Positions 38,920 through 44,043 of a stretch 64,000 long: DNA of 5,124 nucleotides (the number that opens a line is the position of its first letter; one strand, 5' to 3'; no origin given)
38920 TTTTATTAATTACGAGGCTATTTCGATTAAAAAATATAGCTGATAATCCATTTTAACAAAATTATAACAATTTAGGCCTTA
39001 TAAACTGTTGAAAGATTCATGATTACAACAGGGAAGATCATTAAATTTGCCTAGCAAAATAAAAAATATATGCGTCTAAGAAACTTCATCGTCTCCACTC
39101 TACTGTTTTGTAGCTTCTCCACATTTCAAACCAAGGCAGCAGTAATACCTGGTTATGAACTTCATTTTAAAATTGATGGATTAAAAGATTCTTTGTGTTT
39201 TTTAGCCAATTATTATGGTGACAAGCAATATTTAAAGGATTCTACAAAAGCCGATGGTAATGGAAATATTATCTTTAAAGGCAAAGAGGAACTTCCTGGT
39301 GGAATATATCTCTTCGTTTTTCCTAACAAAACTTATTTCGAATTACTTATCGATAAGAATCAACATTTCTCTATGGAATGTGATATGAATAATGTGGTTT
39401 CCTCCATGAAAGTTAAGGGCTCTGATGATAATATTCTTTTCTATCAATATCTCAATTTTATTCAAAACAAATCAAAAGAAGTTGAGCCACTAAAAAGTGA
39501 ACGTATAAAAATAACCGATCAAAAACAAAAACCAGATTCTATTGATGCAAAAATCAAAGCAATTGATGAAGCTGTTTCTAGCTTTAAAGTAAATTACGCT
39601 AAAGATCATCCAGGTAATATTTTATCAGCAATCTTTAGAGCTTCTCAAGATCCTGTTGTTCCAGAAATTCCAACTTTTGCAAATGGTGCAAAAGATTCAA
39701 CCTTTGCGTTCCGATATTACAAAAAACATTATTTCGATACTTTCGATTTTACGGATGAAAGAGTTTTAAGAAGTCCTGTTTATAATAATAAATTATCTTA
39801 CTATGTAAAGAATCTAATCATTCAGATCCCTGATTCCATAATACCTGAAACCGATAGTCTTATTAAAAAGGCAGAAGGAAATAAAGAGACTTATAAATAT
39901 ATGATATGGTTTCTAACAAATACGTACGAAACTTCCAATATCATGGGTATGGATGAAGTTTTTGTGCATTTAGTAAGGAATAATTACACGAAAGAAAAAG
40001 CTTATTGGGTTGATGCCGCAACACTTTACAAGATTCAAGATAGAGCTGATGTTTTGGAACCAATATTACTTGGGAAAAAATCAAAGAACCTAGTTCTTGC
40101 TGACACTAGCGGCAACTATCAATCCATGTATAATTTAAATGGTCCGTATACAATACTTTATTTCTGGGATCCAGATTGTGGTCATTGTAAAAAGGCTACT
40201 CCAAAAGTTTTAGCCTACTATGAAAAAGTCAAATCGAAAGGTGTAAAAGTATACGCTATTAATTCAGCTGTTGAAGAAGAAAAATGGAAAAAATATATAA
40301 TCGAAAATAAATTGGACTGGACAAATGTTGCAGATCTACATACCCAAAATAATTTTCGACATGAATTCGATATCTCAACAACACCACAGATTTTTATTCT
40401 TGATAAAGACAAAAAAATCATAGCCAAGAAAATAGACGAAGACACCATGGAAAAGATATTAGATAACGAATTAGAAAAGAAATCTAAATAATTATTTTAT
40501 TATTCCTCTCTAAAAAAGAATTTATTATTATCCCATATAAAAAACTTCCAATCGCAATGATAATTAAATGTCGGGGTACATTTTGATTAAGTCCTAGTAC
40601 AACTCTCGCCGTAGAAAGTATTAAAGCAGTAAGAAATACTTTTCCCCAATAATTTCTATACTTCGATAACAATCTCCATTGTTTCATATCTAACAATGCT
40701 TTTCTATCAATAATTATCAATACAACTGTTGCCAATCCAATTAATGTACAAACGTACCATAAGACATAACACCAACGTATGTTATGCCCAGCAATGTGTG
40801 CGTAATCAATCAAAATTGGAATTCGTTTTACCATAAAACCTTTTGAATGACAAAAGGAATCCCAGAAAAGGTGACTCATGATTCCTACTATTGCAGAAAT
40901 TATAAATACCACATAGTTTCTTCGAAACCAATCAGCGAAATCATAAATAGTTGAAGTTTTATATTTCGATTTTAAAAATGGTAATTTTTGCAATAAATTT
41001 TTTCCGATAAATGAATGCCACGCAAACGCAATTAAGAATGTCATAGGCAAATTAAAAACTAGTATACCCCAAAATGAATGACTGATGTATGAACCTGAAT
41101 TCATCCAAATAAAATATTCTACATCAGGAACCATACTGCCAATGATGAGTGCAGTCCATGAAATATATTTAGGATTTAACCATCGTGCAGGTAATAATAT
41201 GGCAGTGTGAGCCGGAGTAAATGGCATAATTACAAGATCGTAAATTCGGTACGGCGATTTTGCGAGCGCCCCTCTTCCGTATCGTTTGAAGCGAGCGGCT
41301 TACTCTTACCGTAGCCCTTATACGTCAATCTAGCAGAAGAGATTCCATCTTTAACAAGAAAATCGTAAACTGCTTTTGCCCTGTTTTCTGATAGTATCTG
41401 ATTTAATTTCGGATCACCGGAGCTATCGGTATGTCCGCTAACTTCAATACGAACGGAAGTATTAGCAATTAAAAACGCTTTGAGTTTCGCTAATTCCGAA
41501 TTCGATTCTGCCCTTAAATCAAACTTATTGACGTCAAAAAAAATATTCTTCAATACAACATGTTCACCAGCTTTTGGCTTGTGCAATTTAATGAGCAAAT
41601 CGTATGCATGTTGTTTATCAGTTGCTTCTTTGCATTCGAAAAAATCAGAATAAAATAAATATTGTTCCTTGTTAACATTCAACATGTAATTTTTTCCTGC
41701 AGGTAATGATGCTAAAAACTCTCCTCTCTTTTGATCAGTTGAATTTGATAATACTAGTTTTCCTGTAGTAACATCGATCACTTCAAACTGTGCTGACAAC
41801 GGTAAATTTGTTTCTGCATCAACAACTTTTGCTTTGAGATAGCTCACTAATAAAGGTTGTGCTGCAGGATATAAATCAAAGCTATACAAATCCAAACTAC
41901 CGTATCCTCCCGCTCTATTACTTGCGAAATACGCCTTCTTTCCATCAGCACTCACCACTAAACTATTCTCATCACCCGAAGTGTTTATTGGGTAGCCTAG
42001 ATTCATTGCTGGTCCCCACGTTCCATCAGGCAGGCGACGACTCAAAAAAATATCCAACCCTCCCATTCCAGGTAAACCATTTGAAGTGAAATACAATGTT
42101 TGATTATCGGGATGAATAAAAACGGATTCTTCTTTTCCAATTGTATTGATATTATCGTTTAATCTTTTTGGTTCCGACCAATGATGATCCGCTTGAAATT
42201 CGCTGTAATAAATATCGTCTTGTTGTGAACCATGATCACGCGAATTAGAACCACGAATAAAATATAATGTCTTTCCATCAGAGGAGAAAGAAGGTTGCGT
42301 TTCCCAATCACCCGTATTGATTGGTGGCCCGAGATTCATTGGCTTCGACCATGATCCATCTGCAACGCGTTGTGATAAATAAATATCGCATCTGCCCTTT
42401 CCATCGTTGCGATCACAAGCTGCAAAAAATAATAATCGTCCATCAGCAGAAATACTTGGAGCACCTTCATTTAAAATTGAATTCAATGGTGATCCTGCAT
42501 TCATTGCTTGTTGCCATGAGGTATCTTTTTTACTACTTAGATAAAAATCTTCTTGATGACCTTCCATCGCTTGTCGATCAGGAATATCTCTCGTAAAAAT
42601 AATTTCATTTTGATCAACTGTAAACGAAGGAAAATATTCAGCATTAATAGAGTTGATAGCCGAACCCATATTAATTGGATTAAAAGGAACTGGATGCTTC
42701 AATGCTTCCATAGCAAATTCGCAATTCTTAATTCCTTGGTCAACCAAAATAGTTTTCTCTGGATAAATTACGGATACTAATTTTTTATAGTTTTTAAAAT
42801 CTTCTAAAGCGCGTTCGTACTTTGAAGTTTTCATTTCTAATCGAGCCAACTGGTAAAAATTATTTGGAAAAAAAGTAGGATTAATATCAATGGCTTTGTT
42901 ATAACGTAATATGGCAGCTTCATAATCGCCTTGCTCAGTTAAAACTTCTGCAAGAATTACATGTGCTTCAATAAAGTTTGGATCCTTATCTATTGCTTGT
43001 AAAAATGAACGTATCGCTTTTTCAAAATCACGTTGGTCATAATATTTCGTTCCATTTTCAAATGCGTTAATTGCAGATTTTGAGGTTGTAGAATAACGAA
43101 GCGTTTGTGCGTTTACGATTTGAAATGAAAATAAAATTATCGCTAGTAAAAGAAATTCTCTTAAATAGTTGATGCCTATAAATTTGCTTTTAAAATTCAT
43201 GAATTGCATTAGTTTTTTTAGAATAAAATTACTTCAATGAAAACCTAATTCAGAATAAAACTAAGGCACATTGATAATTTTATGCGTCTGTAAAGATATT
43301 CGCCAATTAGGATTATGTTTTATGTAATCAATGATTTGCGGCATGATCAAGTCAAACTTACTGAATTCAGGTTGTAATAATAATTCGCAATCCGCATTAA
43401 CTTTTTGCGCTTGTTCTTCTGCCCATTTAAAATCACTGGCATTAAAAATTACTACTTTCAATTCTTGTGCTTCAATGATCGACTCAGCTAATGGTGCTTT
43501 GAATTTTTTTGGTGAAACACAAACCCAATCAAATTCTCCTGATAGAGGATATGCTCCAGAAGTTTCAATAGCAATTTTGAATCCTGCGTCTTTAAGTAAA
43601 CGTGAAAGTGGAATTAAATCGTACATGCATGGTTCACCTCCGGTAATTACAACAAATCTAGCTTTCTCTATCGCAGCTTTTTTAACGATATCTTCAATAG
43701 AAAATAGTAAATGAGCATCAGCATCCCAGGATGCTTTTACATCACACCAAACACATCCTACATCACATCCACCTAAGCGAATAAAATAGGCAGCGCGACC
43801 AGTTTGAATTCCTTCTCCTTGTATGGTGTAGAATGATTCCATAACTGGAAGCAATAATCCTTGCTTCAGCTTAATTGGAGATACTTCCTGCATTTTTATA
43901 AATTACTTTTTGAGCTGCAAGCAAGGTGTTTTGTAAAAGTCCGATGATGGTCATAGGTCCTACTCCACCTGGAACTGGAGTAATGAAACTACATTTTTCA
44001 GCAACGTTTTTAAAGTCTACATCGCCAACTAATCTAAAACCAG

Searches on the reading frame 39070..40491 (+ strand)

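Call 47: search_protein_families(library=pfam, proteins=[window:39070-40491:+], max_evalue=0.00001)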
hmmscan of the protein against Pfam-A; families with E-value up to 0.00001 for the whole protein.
window:39070-40491:+ (473 aa): 7 families
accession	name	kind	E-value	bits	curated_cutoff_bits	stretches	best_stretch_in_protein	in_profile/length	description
PF13905.12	Thioredoxin_8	-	4.6e-16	59.4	27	1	360-450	3-94/94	Thioredoxin-like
PF00578.27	AhpC-TSA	-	1.5e-13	51.2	26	1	335-451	2-122/124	AhpC/TSA family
PF08534.16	Redoxin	-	4.3e-12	46.5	26.6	1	335-466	3-146/148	Redoxin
PF17127.10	DUF5106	-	1.7e-11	45.2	28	1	197-329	20-148/151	Domain of unknown function (DUF5106)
PF13098.12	Thioredoxin_2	-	4.6e-09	37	27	1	357-452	4-89/104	Thioredoxin-like domain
PF14289.11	DUF4369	-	1.9e-07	32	25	1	29-121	1-88/91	Domain of unknown function (DUF4369)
PF00085.26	Thioredoxin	-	1.4e-06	28.7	23.5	0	346-412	6-71/103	Thioredoxin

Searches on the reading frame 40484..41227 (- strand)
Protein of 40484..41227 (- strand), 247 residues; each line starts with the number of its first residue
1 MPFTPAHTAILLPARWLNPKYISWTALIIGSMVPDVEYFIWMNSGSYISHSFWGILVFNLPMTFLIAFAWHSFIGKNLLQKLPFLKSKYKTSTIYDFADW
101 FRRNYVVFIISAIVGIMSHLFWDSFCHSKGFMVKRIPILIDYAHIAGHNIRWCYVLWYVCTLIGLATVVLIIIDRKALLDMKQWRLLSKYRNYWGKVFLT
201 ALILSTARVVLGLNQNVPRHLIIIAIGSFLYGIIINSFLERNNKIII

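Call 47: search_protein_families(library=pfam, proteins=[window:40484-41227:-], max_evalue=0.00001)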
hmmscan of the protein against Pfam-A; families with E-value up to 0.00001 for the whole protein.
window:40484-41227:- (247 aa): 2 families
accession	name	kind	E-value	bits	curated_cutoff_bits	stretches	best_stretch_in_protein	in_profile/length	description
PF13803.12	DUF4184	-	8.2e-48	163.6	25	1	1-237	1-228/229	Domain of unknown function (DUF4184)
PF00882.24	Zn_dep_PLPC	-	6.7e-12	46.1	26.8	1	7-131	8-98/167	Zinc dependent phospholipase C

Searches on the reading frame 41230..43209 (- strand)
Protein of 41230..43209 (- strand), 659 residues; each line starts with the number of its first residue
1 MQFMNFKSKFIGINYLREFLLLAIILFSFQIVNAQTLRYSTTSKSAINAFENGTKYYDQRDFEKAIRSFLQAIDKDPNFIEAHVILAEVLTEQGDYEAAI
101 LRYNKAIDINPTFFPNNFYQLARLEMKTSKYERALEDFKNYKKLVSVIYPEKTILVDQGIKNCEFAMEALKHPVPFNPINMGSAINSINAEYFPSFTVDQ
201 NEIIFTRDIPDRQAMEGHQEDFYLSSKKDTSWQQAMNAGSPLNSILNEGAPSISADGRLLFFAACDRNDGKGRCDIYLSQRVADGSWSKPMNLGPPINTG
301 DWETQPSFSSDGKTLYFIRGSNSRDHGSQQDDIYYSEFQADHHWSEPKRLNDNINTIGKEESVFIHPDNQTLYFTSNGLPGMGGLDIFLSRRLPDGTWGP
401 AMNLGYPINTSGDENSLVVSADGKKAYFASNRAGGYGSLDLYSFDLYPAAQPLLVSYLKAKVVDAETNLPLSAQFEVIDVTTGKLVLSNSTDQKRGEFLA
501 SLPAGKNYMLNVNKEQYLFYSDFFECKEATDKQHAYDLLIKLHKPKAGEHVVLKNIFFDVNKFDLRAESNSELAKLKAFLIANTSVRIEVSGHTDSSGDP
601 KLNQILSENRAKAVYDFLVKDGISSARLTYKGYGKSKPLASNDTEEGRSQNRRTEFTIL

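Call 47: search_protein_families(library=pfam, proteins=[window:41230-43209:-], max_evalue=0.00001)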
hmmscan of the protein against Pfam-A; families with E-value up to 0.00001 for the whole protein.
window:41230-43209:- (659 aa): 10 families
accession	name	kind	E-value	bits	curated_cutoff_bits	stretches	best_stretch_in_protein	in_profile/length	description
PF07676.18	PD40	-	4.2e-24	84.4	20.9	2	407-442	4-37/38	WD40-like Beta Propeller Repeat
PF00691.25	OmpA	-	2.3e-21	76.4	27.2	1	557-652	1-98/98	OmpA family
PF07719.23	TPR_2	-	9.4e-14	50.8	27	0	81-112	2-33/34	Tetratricopeptide repeat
PF13414.12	TPR_11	-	1.3e-13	50.8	26.8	1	89-113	3-27/42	TPR repeat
PF00515.34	TPR_1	-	8.5e-13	48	27.8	0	81-113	2-34/34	Tetratricopeptide repeat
PF13432.12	TPR_16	-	2.9e-11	44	32.7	1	53-111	4-62/65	Tetratricopeptide repeat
PF14559.12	TPR_19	-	4.9e-10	40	25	1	57-111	2-56/68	Tetratricopeptide repeat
PF13431.12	TPR_17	-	1.2e-09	38.1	24.4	0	69-100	2-33/34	Tetratricopeptide repeat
PF13181.12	TPR_8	-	9.5e-08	32.1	25.7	0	81-112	2-33/34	Tetratricopeptide repeat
PF13176.12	TPR_7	-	6.6e-06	26.3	27.9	0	82-109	1-28/36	Tetratricopeptide repeat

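Call 50: search_protein_families(library=ncbifam, proteins=[window:41230-43209:-], max_evalue=0.01)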
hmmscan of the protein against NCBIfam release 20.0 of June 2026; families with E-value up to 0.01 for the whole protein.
window:41230-43209:- (659 aa): 54 families (the best 25 are shown)
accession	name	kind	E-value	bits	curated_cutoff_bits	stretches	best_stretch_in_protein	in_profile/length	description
NF053607.1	CHU_0125_OmpA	equivalog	3.1e-89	300.2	620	3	302-659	275-637/639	CHU_0125 family OmpA-like outer membrane integrity protein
NF052230.1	T9SS_PorE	exception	3.3e-84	283.4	600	1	119-638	95-599/648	PorE family type IX secretion system protein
NF053611.1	YiaD_Gzip_OmpA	equivalog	6.6e-34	117.4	175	1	554-658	102-206/206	YiaD family glycine zipper/OmpA-like lipoprotein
NF053612.1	anchor_PA1041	equivalog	1.3e-28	100.6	250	1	548-658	122-235/236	PA1041 family peptidoglycan-binding anchor lipoprotein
NF053613.1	OMP_toxin_LptF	equivalog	1.7e-27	96.7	400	1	544-658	131-245/256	lipotoxin F family OmpA-related lipoprotein LptF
NF053585.1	OMP_LP_YfiB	equivalog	3.7e-24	85.4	128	1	554-655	56-157/163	outer membrane lipoprotein YfiB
TIGR02802.1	Pal_lipo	equivalog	4.8e-22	78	125.35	1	556-657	2-103/104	peptidoglycan-associated lipoprotein Pal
NF045787.1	OmpABordt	equivalog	1.9e-21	76.7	200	1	549-658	79-189/194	outer membrane protein OmpA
NF033763.1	exchanger_TraB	exception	5.9e-19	67.4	700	1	549-659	387-498/522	outer membrane exchange protein TraB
TIGR03350.1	type_VI_ompA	equivalog_domain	9.6e-19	67.7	139.8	1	541-658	16-137/137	type VI secretion system protein TssL, long form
NF045788.1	Omp38Acinit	equivalog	1.7e-18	66.8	500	1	555-656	242-344/354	outer membrane protein Omp38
NF007804.1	PRK10510.1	equivalog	2.3e-18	66.4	307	1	547-658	102-216/219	OmpA family lipoprotein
NF006541.1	PRK09038.1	equivalog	1.4e-16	60.9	283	1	554-658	141-248/253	flagellar motor protein MotD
NF008067.1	PRK10802.1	equivalog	3.7e-16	59.4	261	1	556-654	69-167/171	peptidoglycan-associated lipoprotein Pal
NF007424.1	PRK09967.1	equivalog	7.5e-16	58.6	155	1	554-656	52-155/160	OmpA family protein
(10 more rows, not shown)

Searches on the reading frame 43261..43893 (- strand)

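Call 47: search_protein_families(library=pfam, proteins=[window:43261-43893:-], max_evalue=0.00001)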
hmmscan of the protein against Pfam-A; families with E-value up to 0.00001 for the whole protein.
window:43261-43893:- (210 aa): 1 family
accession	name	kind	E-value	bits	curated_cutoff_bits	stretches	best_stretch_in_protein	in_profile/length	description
PF04055.27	Radical_SAM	-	9.8e-09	36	29.5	1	41-115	5-88/166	Radical SAM superfamily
